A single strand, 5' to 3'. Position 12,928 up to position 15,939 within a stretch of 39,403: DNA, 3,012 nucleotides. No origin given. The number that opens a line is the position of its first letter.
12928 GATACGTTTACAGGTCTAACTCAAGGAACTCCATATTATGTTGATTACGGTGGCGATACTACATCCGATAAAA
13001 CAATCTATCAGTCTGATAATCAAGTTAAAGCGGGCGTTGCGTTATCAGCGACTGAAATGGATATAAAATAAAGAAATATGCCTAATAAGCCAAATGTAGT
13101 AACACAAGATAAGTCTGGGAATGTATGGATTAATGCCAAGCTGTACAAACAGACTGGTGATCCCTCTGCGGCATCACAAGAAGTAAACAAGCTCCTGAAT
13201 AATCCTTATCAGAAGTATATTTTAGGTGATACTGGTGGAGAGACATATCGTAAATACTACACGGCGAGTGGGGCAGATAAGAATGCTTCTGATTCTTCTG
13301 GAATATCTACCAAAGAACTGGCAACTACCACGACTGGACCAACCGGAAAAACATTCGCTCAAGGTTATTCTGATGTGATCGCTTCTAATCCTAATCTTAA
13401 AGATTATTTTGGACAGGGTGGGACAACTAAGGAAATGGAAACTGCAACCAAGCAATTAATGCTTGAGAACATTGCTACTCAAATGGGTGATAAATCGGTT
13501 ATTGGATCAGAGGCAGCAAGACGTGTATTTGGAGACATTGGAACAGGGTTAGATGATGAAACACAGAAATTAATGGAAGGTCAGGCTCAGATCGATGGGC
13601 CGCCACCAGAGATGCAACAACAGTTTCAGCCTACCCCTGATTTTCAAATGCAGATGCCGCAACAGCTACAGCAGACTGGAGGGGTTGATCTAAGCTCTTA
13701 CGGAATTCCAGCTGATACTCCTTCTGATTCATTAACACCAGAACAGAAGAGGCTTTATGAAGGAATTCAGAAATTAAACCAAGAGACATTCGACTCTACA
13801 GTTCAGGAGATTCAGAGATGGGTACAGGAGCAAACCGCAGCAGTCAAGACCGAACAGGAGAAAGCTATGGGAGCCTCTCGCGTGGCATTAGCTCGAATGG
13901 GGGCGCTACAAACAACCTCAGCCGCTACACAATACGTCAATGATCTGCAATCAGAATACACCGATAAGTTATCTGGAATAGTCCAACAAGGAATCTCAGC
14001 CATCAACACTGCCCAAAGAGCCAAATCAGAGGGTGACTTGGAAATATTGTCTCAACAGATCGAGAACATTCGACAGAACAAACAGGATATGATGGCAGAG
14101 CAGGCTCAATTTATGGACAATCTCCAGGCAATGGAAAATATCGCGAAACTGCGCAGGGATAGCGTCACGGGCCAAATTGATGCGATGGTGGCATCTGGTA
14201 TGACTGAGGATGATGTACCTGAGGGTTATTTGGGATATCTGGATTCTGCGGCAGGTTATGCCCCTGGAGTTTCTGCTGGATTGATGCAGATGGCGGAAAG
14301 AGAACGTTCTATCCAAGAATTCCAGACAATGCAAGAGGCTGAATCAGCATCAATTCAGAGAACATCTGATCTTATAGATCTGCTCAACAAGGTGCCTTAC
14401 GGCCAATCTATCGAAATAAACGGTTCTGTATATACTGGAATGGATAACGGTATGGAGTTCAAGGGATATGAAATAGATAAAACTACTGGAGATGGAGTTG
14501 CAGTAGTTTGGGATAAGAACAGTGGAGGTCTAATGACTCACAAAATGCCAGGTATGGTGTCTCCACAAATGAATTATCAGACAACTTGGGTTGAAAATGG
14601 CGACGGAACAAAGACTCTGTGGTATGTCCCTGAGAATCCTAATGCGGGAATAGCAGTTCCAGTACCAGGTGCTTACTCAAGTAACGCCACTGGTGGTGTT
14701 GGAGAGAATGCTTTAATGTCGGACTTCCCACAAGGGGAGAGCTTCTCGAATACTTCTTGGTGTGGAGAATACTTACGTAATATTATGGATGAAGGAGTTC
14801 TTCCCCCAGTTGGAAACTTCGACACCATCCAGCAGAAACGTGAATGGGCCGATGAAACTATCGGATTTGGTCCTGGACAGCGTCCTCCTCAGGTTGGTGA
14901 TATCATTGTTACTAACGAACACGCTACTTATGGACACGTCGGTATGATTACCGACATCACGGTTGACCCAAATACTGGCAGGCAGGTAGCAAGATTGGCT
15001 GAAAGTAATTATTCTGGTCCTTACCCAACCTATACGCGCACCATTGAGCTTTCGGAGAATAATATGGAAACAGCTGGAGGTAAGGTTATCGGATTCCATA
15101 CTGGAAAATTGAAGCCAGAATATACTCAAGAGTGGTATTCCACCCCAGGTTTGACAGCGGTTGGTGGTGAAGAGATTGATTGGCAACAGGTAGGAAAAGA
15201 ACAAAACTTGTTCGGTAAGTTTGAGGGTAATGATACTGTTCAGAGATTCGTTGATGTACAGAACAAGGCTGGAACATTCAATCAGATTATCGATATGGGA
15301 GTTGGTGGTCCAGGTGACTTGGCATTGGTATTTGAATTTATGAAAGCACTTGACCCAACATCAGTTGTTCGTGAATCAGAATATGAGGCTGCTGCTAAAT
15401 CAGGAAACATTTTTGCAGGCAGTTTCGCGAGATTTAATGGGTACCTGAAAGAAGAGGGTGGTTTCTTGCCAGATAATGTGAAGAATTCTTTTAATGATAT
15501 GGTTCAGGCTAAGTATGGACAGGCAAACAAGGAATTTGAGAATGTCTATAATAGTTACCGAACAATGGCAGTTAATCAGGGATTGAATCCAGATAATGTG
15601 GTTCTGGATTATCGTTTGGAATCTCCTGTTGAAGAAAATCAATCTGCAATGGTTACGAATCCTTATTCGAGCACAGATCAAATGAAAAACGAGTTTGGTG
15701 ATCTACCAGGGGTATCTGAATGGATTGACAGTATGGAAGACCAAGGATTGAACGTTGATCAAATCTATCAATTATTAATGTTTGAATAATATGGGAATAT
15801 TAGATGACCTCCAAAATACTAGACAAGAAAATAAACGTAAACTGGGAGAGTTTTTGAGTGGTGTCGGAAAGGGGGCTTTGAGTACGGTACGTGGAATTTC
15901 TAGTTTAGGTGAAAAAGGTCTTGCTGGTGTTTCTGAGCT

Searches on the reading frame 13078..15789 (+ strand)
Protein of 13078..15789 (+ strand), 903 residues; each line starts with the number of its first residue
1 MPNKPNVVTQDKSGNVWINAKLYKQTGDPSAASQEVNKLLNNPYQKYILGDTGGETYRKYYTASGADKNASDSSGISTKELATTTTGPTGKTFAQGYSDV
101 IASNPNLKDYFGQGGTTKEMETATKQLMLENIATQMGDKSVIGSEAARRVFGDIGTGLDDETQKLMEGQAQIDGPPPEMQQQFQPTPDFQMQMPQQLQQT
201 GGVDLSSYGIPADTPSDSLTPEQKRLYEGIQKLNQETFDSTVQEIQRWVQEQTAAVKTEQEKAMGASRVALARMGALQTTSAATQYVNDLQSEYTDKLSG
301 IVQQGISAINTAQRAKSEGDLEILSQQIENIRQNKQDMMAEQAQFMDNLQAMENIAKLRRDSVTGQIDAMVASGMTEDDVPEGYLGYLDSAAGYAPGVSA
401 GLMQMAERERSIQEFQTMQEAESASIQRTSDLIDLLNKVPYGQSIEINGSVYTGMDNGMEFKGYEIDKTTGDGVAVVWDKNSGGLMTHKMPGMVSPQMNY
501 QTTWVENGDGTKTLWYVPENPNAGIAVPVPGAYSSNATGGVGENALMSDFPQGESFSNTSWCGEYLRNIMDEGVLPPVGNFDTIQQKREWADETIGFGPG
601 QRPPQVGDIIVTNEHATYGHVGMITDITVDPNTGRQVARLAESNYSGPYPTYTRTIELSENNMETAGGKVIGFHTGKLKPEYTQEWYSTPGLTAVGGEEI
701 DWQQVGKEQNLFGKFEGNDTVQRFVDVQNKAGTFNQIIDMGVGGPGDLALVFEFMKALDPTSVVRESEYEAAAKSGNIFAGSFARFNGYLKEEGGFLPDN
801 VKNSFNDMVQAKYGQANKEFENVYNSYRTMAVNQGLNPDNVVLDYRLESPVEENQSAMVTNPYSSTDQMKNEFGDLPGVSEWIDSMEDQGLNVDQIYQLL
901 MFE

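Call 43: search_protein_families(library=pfam, proteins=[window:13078-15789:+], max_evalue=0.001)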
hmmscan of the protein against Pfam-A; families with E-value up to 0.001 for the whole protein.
window:13078-15789:+ (903 aa): 1 family
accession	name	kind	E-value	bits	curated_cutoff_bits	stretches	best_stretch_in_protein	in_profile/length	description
PF05257.22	CHAP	-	6.1e-08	33.5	26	1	558-628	5-70/81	CHAP domain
